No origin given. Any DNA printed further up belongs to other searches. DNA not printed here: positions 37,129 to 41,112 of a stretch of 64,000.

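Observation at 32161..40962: Compact c-di-GMP / two-component signalling cluster ending in a 1227-aa REC-PAS/GAF-HD-GYP protein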

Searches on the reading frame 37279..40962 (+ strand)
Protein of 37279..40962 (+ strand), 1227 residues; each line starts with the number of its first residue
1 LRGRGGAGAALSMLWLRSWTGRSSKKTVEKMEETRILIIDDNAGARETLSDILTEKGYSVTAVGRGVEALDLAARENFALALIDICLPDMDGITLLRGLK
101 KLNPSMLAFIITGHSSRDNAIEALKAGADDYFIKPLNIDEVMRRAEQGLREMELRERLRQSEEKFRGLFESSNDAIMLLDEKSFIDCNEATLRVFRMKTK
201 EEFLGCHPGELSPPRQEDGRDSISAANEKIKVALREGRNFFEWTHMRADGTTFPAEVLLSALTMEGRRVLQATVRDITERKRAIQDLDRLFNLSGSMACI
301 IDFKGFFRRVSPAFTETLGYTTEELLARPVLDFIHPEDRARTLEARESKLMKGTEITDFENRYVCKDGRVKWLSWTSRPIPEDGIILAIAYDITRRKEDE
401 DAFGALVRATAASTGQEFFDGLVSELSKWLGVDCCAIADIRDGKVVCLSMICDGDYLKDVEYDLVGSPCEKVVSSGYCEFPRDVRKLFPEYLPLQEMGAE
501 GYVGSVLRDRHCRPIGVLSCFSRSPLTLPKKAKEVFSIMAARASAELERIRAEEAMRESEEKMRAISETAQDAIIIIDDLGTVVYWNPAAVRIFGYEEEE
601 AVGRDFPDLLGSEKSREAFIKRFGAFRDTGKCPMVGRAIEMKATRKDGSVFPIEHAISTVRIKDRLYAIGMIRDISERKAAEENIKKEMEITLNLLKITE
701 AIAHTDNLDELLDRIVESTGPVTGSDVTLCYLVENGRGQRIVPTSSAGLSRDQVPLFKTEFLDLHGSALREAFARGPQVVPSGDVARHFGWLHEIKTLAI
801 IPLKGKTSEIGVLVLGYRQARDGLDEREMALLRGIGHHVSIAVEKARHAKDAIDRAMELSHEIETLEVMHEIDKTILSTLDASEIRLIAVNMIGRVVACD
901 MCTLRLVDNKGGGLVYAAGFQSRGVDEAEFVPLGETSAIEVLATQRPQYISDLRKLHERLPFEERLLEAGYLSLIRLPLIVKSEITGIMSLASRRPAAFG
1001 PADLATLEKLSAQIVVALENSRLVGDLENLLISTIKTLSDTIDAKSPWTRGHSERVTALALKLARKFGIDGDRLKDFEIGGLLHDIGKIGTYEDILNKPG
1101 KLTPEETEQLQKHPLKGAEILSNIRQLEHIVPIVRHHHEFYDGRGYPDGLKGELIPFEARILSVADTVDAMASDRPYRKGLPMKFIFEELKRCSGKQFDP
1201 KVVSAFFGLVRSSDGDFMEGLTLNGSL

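Call 3: search_protein_families(library=pfam, proteins=[window:37279-40962:+], max_evalue=0.01)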
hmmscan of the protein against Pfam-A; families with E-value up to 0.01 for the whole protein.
window:37279-40962:+ (1227 aa): 14 families
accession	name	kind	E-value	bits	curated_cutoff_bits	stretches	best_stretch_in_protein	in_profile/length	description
PF13426.13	PAS_9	-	8.8e-41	138.8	27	3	572-677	2-103/103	PAS domain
PF13487.12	HD_5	-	5.2e-37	127.6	27.2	1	1037-1202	2-170/170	HD domain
PF00989.32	PAS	-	4.4e-33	114.1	22.6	2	561-675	1-113/113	PAS fold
PF08448.16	PAS_4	-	1.7e-27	96.3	23.1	3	292-398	2-110/110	PAS fold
PF13185.12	GAF_2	-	1.1e-26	94.1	28.6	2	898-1019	19-136/136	GAF domain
PF00072.30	Response_reg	-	8.3e-26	90.8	30.2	1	36-144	1-109/111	Response regulator receiver domain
PF01590.32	GAF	-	2.9e-25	89.8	22.4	2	888-1018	8-133/133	GAF domain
PF13188.13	PAS_8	-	2.4e-23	81.6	21.8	2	561-614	1-55/65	PAS domain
PF08447.18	PAS_3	-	2.9e-23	82.4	25.6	2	309-384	3-80/89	PAS fold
PF01966.28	HD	-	2e-20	73.6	22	1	1051-1171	3-116/116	HD domain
PF13492.12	GAF_3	-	5.7e-16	59.5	27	2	888-1020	8-129/129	GAF domain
PF24820.1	Diguanyl_cycl_sensor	-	6e-06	26.6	28.1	1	569-671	4-107/109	Diguanylate cyclase-like sensor domain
PF12860.13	PAS_7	-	0.00031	21.3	27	0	571-620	5-55/115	PAS fold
PF08668.18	HDOD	-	0.0019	18.1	22.9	1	1040-1102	88-146/196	HDOD domain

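Call 15: find_homologous_proteins(query=window:37369-40959:+, max_evalue=1e-20)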
Query window:37369-40959:+ (1197 aa): 2666 proteins with E <= 1e-20 among 8000 candidates; the best 120 are listed.
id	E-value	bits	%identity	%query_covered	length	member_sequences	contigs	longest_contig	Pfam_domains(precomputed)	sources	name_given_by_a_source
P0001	0.0e+0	2682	100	100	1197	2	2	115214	PF13426.14,PF13188.14,PF13185.13,PF13487.13,PF24820.2,PF01966.29,PF13492.13,PF00072.31,PF08447.19,PF01590.33,PF08448.17,PF00989.32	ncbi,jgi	-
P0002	0.0e+0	2066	76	100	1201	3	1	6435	PF13426.14,PF13188.14,PF13185.13,PF13487.13,PF01966.29,PF13492.13,PF00072.31,PF08447.19,PF12860.14,PF01590.33,PF08448.17,PF00989.32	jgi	-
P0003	0.0e+0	2004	75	100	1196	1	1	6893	PF13426.14,PF13188.14,PF13185.13,PF13487.13,PF24820.2,PF01966.29,PF13492.13,PF00072.31,PF08447.19,PF12860.14,PF01590.33,PF08448.17,PF00989.32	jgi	jgi:PAS domain S-box-containing protein/putative nucleotidyltransferase with HDIG domain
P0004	0.0e+0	1940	75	55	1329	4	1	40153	PF13426.14,PF13188.14,PF13185.13,PF13487.13,PF01966.29,PF13492.13,PF00072.31,PF08447.19,PF12860.14,PF01590.33,PF08448.17,PF00989.32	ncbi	-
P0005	0.0e+0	1726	64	56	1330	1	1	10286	PF13426.14,PF13188.14,PF13185.13,PF13487.13,PF24820.2,PF01966.29,PF13492.13,PF00072.31,PF08447.19,PF12860.14,PF01590.33,PF08448.17,PF00989.32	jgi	-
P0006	0.0e+0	1704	64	99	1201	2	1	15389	PF08447.19,PF13426.14,PF13188.14,PF13185.13,PF13487.13,PF01966.29,PF01590.33,PF08448.17,PF13492.13,PF00989.32,PF00072.31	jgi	-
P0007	0.0e+0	1701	65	99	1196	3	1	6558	PF08447.19,PF13426.14,PF13188.14,PF13185.13,PF13487.13,PF01966.29,PF01590.33,PF08448.17,PF13492.13,PF00989.32,PF00072.31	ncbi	-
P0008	0.0e+0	1648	63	55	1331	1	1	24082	PF13426.14,PF13188.14,PF13185.13,PF13487.13,PF01966.29,PF13492.13,PF00072.31,PF08447.19,PF12860.14,PF01590.33,PF08448.17,PF00989.32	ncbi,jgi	-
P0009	0.0e+0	1634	62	99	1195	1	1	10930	PF13426.14,PF13188.14,PF13185.13,PF13487.13,PF24820.2,PF01966.29,PF13492.13,PF00072.31,PF08447.19,PF12860.14,PF01590.33,PF08448.17,PF00989.32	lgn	-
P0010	0.0e+0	1631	63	99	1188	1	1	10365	PF13426.14,PF13188.14,PF13185.13,PF13487.13,PF24820.2,PF01966.29,PF13492.13,PF00072.31,PF08447.19,PF12860.14,PF01590.33,PF08448.17,PF00989.32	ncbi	ncbi:MAG: PAS domain S-box protein [Thermodesulfobacteriota bacterium]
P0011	0.0e+0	1619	63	98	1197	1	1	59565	PF13426.14,PF13188.14,PF13185.13,PF13487.13,PF01966.29,PF13492.13,PF00072.31,PF08447.19,PF12860.14,PF01590.33,PF08448.17,PF00989.32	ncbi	-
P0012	9.7e-298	1009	48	47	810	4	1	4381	PF08447.19,PF13426.14,PF13188.14,PF13185.13,PF12860.14,PF13487.13,PF01966.29,PF01590.33,PF08448.17,PF13492.13,PF00989.32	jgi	jgi:PAS domain S-box-containing protein/putative nucleotidyltransferase with HDIG domain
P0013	6.1e-290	983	46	49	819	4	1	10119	PF08447.19,PF13426.14,PF13188.14,PF13185.13,PF12860.14,PF13487.13,PF01966.29,PF01590.33,PF08448.17,PF13492.13,PF00989.32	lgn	-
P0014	2.0e-199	683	43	55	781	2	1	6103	PF08447.19,PF13426.14,PF13188.14,PF13185.13,PF13487.13,PF01966.29,PF01590.33,PF08448.17,PF13492.13,PF00989.32,PF00072.31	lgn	-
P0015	5.5e-152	526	29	48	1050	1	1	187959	PF08447.19,PF13426.14,PF13188.14,PF12860.14,PF08448.17,PF02518.32,PF00989.32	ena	-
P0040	1.8e-102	362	36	19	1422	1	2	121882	PF13426.14,PF13188.14,PF13185.13,PF13487.13,PF01966.29,PF00072.31,PF08447.19,PF12860.14,PF01590.33,PF08448.17,PF00989.32,PF14598.13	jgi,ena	jgi:PAS domain S-box-containing protein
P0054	2.7e-95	338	36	20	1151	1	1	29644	PF08447.19,PF13426.14,PF13188.14,PF13185.13,PF13487.13,PF01966.29,PF01590.33,PF08448.17,PF13492.13,PF00989.32,PF00072.31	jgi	jgi:PAS domain S-box-containing protein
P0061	1.5e-93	333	41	15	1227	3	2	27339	PF08447.19,PF13426.14,PF13188.14,PF13487.13,PF01966.29,PF08448.17,PF00989.32,PF14598.13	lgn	-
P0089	6.7e-89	317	41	15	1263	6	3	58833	PF08447.19,PF13426.14,PF13188.14,PF13487.13,PF01966.29,PF08448.17,PF00989.32,PF00072.31,PF14598.13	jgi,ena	jgi:PAS domain S-box-containing protein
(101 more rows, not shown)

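Call 16: find_encoding_contigs(protein=P0011, flank=10000, max_places=2)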
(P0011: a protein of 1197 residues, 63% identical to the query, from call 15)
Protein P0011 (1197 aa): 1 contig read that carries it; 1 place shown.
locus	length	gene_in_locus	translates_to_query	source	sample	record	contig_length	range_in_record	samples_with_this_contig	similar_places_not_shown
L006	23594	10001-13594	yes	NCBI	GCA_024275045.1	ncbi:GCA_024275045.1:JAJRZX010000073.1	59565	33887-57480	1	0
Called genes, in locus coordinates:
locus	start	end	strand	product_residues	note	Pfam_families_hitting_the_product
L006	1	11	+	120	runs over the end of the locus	PF21157:DksA_N, PF01258:zf-dskA_traR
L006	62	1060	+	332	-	PF01087:GalP_UDP_transf, PF16285:DUF4931_N, PF16268:DUF4921 (weak), PF02744:GalP_UDP_tr_C, PF11969:DcpS_C (weak)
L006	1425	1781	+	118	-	PF00072:Response_reg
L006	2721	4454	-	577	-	PF04055:Radical_SAM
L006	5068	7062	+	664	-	PF00990:GGDEF, PF00563:EAL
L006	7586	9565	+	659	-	PF02743:dCache_1, PF00672:HAMP, PF00512:HisKA, PF02518:HATPase_c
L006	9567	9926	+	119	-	PF00072:Response_reg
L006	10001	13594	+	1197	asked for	PF00072:Response_reg, PF13188:PAS_8, PF13426:PAS_9, PF00989:PAS, PF08448:PAS_4, PF08447:PAS_3, PF13426:PAS_9, PF00989:PAS, +10 more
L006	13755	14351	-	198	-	PF00081:Sod_Fe_N, PF02777:Sod_Fe_C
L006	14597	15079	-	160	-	-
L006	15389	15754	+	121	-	PF03061:4HBT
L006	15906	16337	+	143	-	PF13411:MerR_1, PF00376:MerR, PF09278:MerR-DNA-bind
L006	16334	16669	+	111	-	PF02411:MerT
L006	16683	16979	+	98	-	PF00403:HMA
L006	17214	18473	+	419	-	PF01134:GIDA (weak), PF07992:Pyr_redox_2, PF12831:FAD_oxidored (weak), PF13738:Pyr_redox_3, PF00070:Pyr_redox, PF02852:Pyr_redox_dim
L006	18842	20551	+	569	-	PF13415:Beta-prop_FBX42 (faint), PF25210:Kelch_FKB95 (faint), PF13964:Beta-prop_Calicin (faint), PF24681:Kelch_KLHDC2_KLHL20_DRC7 (faint), PF24981:Beta-prop_ATRN-LZTR1 (faint), PF01344:Kelch_1 (faint), PF13414:TPR_11, PF14559:TPR_19 (weak), +10 more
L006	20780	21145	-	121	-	PF13442:Cytochrome_CBB3, PF00034:Cytochrom_C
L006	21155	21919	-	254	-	PF02433:FixO (faint), PF00034:Cytochrom_C (faint), PF13442:Cytochrome_CBB3 (weak)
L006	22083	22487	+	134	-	PF03965:Penicillinase_R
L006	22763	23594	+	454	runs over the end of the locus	PF02321:OEP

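Call 17: find_encoding_contigs(protein=P0004, flank=10000, max_places=2)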
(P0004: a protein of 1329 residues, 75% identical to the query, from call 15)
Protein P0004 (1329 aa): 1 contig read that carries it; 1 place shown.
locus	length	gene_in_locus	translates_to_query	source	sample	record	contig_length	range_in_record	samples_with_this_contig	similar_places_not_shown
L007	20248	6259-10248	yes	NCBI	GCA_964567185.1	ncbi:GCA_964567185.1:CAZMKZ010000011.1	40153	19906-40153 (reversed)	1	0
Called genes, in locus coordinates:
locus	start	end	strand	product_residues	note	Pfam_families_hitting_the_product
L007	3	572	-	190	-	?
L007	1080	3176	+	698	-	PF00990:GGDEF, PF00563:EAL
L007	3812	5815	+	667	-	PF02743:dCache_1, PF00672:HAMP, PF00512:HisKA, PF02518:HATPase_c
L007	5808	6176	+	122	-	PF00072:Response_reg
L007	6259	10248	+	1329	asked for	PF00072:Response_reg, PF13426:PAS_9, PF08447:PAS_3, PF13426:PAS_9, PF00989:PAS, PF13188:PAS_8, PF13426:PAS_9, PF08448:PAS_4, +11 more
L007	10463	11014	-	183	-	PF04972:BON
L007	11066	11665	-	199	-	PF00081:Sod_Fe_N, PF02777:Sod_Fe_C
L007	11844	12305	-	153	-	-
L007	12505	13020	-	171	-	PF01058:Oxidored_q6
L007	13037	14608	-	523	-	PF00329:Complex1_30kDa, PF00346:Complex1_49kDa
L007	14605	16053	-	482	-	PF00361:Proton_antipo_M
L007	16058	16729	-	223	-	-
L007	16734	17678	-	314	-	PF00146:NADHdh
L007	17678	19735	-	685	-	PF00662:Proton_antipo_N (weak), PF00361:Proton_antipo_M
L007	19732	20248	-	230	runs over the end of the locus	PF12728:HTH_17, PF00359:PTS_EIIA_2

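Call 18: find_encoding_contigs(protein=P0008, flank=10000, max_places=2)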
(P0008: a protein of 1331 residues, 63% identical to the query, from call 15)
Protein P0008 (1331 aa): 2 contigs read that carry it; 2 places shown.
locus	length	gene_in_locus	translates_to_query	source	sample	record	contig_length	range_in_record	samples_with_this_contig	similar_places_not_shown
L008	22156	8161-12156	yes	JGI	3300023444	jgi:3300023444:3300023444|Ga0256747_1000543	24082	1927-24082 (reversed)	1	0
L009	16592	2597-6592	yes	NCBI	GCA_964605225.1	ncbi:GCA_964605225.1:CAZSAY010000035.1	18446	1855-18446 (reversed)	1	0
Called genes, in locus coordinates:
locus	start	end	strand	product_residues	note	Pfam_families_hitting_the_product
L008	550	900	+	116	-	-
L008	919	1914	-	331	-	PF00589:Phage_integrase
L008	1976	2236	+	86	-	PF13711:DUF4160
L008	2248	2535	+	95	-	PF10387:DUF2442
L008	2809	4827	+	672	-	PF08448:PAS_4 (weak), PF00990:GGDEF, PF00563:EAL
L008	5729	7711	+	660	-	PF00672:HAMP, PF00512:HisKA, PF02518:HATPase_c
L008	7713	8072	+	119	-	PF00072:Response_reg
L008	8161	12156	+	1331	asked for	PF00072:Response_reg, PF13188:PAS_8, PF13426:PAS_9, PF00989:PAS, PF08447:PAS_3, PF13426:PAS_9, PF00989:PAS, PF13188:PAS_8, +10 more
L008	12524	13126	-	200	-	PF00081:Sod_Fe_N, PF02777:Sod_Fe_C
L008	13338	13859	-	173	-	-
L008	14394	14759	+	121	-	PF03061:4HBT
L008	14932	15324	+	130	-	PF00376:MerR, PF13411:MerR_1, PF09278:MerR-DNA-bind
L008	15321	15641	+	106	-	PF02411:MerT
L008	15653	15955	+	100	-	PF00403:HMA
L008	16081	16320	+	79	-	PF11431:Transport_MerF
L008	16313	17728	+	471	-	PF07992:Pyr_redox_2, PF12831:FAD_oxidored (weak), PF13738:Pyr_redox_3 (weak), PF00070:Pyr_redox, PF02852:Pyr_redox_dim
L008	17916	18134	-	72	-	-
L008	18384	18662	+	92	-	PF04026:SpoVG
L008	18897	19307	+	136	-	PF00376:MerR, PF13411:MerR_1, PF09278:MerR-DNA-bind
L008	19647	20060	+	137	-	PF00376:MerR, PF13411:MerR_1, PF09278:MerR-DNA-bind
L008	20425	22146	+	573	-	PF25210:Kelch_FKB95 (faint), PF24681:Kelch_KLHDC2_KLHL20_DRC7 (weak), PF24981:Beta-prop_ATRN-LZTR1 (weak), PF14559:TPR_19 (weak), PF13181:TPR_8 (weak), PF13432:TPR_16, PF13414:TPR_11, PF13432:TPR_16 (weak), +11 more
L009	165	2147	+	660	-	PF00672:HAMP, PF00512:HisKA, PF02518:HATPase_c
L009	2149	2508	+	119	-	PF00072:Response_reg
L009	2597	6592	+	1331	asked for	PF00072:Response_reg, PF13188:PAS_8, PF13426:PAS_9, PF00989:PAS, PF08447:PAS_3, PF13426:PAS_9, PF00989:PAS, PF13188:PAS_8, +10 more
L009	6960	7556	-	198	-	PF00081:Sod_Fe_N, PF02777:Sod_Fe_C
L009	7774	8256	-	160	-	-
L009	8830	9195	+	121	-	PF03061:4HBT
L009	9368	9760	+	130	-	PF00376:MerR, PF13411:MerR_1, PF09278:MerR-DNA-bind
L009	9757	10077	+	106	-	PF02411:MerT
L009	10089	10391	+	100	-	PF00403:HMA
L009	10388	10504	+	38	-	-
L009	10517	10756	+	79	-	PF11431:Transport_MerF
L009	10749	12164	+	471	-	PF07992:Pyr_redox_2, PF12831:FAD_oxidored (weak), PF13738:Pyr_redox_3 (weak), PF00070:Pyr_redox, PF02852:Pyr_redox_dim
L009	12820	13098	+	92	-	PF04026:SpoVG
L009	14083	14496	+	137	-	PF00376:MerR, PF13411:MerR_1, PF09278:MerR-DNA-bind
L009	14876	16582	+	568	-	PF25210:Kelch_FKB95 (faint), PF24681:Kelch_KLHDC2_KLHL20_DRC7 (weak), PF24981:Beta-prop_ATRN-LZTR1 (weak), PF14559:TPR_19 (weak), PF13181:TPR_8 (weak), PF13432:TPR_16, PF13414:TPR_11, PF13432:TPR_16 (weak), +11 more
